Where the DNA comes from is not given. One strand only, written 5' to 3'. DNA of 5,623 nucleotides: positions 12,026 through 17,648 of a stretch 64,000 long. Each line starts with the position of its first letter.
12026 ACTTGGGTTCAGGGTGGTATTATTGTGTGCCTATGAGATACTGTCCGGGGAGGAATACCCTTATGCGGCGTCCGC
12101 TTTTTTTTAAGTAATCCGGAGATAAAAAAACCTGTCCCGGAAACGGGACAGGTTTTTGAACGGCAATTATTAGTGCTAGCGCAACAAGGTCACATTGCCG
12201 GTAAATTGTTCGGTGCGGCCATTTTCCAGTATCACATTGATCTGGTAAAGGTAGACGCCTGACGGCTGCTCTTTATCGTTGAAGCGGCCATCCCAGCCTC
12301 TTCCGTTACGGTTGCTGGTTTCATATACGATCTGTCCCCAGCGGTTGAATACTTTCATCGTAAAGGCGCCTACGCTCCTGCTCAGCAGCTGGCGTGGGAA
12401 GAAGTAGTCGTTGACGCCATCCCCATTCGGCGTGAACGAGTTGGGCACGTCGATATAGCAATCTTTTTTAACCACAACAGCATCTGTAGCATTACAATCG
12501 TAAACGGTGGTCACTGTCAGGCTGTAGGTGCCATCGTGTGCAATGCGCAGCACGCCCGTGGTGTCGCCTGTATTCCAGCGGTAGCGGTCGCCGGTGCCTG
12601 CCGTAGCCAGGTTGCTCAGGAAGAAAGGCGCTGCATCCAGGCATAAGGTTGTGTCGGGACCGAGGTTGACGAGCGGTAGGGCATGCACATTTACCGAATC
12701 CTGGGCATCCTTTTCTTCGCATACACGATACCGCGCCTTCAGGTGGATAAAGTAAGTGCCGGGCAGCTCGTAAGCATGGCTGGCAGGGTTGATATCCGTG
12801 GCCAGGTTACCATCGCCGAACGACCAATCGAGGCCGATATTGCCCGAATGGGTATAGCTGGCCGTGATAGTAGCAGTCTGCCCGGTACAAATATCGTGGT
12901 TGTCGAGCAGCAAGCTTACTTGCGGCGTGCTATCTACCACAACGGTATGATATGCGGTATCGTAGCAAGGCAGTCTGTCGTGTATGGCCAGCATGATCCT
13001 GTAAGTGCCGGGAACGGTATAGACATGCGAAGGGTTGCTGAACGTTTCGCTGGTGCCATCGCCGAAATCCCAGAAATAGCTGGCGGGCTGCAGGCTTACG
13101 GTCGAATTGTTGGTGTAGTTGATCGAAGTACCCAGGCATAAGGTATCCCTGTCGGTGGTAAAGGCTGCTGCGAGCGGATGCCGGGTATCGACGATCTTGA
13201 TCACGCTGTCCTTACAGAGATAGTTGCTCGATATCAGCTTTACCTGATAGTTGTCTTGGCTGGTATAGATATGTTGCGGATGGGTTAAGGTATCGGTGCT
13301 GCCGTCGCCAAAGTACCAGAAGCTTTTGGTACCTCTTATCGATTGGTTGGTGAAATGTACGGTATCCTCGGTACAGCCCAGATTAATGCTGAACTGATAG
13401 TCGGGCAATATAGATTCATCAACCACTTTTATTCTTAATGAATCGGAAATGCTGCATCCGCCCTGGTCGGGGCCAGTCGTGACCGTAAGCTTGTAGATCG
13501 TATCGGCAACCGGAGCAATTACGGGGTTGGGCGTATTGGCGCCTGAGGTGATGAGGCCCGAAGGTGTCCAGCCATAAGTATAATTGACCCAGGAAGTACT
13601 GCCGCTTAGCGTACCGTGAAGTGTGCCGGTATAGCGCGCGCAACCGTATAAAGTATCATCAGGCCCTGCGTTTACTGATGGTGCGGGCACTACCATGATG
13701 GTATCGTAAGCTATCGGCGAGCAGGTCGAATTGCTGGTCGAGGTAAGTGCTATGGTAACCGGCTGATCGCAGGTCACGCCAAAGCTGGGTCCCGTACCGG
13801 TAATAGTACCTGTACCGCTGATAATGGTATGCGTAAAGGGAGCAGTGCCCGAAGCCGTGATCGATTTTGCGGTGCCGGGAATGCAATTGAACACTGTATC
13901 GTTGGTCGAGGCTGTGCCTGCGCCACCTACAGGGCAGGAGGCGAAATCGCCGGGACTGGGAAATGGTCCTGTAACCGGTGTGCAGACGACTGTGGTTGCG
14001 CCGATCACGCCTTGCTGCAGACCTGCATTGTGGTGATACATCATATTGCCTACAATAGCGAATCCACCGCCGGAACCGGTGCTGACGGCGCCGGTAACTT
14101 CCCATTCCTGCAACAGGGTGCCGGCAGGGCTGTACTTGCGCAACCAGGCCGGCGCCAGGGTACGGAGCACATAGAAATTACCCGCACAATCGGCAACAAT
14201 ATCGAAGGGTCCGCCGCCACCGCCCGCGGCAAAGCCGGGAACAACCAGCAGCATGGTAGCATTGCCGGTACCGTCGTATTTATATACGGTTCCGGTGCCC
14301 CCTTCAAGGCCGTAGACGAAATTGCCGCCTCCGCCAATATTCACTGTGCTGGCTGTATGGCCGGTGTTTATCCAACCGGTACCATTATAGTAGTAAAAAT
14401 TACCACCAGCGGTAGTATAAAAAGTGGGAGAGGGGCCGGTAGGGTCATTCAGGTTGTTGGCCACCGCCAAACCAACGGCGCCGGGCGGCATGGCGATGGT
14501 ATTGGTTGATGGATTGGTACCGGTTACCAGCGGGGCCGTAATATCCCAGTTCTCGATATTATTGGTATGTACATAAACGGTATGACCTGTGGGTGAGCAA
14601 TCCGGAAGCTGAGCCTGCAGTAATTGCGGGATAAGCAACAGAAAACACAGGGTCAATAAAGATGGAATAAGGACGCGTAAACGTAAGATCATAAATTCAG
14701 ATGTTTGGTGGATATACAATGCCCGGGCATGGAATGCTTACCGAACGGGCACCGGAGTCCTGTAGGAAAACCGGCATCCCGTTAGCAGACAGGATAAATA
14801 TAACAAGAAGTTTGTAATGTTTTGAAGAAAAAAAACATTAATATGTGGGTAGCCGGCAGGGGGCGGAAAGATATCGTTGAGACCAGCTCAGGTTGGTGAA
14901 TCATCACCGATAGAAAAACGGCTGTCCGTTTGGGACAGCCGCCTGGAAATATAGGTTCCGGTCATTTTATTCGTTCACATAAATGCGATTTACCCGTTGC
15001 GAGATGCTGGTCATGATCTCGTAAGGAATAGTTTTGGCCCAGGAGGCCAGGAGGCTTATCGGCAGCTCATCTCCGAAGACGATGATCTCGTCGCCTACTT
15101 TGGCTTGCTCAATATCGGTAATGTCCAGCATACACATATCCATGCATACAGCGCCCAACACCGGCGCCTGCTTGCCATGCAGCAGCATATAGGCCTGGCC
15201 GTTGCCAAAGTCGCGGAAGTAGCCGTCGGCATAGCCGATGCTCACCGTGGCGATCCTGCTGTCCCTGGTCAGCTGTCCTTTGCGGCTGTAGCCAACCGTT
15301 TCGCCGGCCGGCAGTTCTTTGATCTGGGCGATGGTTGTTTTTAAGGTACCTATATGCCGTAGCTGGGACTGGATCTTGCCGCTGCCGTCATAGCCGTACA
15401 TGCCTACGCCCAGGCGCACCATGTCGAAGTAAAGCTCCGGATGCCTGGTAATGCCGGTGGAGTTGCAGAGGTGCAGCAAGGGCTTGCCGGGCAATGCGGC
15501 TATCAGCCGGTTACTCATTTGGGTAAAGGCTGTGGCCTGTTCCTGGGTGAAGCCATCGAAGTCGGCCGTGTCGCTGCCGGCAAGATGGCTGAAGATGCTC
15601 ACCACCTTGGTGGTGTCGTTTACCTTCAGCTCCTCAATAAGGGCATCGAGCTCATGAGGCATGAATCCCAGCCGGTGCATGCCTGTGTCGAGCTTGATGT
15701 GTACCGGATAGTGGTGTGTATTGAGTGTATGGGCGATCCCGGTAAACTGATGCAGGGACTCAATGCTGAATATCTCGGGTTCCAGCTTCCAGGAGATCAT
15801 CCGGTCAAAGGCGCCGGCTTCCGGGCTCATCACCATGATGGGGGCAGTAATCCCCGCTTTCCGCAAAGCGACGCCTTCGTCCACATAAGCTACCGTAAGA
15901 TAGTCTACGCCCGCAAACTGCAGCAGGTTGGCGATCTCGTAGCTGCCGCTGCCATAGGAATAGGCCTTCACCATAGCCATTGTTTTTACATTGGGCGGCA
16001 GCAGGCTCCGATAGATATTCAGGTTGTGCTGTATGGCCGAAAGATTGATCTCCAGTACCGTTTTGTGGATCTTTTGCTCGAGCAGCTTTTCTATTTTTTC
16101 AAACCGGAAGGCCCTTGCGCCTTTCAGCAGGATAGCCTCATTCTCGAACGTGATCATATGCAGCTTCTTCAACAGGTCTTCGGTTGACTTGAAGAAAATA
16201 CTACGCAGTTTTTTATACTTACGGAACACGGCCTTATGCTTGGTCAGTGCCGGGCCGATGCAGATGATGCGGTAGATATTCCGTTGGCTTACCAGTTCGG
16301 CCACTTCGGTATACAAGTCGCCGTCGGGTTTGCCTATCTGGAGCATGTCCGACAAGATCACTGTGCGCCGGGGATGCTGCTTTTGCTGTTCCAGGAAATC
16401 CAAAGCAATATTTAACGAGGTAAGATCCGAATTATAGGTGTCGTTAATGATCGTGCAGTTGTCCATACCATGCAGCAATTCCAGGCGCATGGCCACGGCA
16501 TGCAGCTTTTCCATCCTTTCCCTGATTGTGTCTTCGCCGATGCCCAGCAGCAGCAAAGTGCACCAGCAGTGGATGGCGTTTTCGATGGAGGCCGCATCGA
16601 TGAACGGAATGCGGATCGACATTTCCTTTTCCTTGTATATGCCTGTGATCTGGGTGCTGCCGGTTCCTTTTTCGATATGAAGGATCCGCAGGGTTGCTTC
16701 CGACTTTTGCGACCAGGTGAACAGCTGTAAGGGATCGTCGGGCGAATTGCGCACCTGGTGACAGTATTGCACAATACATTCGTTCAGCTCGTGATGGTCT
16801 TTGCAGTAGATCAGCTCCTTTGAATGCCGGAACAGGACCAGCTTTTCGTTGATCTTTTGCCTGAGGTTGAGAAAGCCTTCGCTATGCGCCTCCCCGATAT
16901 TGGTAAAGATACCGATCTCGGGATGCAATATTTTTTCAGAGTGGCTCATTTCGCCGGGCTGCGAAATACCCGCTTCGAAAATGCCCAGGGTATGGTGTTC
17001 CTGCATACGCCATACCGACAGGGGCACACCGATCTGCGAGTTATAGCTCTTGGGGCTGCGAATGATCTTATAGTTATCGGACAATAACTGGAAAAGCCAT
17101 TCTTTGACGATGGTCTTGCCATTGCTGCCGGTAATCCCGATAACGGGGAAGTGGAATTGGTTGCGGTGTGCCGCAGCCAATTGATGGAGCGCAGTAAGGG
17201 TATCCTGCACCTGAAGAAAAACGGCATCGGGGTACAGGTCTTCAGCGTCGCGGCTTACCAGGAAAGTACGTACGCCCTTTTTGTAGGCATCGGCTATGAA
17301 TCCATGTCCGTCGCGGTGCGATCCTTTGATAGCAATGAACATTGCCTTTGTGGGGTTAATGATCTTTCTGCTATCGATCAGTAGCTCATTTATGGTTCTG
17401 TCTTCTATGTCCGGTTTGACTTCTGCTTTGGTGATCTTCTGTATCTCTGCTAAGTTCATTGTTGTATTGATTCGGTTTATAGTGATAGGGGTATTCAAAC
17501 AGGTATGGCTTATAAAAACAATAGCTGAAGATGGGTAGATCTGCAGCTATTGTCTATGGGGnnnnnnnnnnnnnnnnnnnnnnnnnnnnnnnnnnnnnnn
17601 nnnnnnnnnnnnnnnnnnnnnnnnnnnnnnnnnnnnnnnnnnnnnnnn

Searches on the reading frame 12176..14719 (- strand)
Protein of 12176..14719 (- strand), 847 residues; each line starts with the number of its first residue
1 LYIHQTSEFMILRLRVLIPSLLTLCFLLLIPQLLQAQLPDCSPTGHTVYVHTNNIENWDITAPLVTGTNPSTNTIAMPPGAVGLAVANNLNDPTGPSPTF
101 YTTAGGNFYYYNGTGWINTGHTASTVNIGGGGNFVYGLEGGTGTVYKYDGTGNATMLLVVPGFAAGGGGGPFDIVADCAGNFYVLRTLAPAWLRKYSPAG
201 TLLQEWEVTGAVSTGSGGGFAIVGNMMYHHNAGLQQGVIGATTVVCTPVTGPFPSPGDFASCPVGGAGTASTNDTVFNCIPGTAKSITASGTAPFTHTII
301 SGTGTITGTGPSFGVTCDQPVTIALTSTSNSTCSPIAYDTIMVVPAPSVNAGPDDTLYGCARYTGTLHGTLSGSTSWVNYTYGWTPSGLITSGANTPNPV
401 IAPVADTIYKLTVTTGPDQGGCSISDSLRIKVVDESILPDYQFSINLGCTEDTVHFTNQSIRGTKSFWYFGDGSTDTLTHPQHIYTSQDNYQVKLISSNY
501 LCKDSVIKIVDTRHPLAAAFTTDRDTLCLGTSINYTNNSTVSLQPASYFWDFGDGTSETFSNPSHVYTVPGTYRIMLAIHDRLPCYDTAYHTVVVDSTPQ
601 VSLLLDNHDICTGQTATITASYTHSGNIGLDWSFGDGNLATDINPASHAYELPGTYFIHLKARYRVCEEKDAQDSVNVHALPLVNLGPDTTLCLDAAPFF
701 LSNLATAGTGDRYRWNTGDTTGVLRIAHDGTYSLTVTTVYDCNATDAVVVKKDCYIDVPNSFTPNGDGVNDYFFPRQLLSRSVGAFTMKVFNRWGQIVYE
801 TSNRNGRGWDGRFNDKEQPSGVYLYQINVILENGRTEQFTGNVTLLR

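Call 7: search_protein_families(library=pfam, proteins=[window:12176-14719:-], max_evalue=0.001)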
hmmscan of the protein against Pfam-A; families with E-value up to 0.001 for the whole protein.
window:12176-14719:- (847 aa): 3 families
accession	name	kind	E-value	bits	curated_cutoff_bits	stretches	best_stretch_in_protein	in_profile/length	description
PF18911.6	PKD_4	-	1.1e-30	105.9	27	3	522-583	9-72/85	PKD domain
PF00801.26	PKD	-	2.5e-19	69.5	23.5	3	542-582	26-68/80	PKD domain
PF13585.12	CHU_C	-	4.7e-19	68.7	27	1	756-845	1-86/86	CHU_C Type IX secretion signal domain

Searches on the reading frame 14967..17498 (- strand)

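Call 7: search_protein_families(library=pfam, proteins=[window:14967-17498:-], max_evalue=0.001)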
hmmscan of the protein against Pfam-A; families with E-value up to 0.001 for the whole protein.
window:14967-17498:- (843 aa): 5 families
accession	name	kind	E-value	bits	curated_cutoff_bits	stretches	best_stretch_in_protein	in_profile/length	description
PF01168.26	Ala_racemase_N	-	1.4e-57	195.4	24.1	1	484-703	1-218/220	Alanine racemase, N-terminal domain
PF00842.27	Ala_racemase_C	-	3.7e-45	153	25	1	718-840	3-127/127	Alanine racemase, C-terminal domain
PF08245.18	Mur_ligase_M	-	4e-25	89.4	24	1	122-313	1-198/200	Mur ligase middle domain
PF02875.26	Mur_ligase_C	-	4.2e-10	41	28.4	1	337-462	1-127/127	Mur ligase, glutamate ligase domain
PF01225.30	Mur_ligase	-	9.6e-07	29.5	21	1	36-111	2-94/95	Mur ligase family, catalytic domain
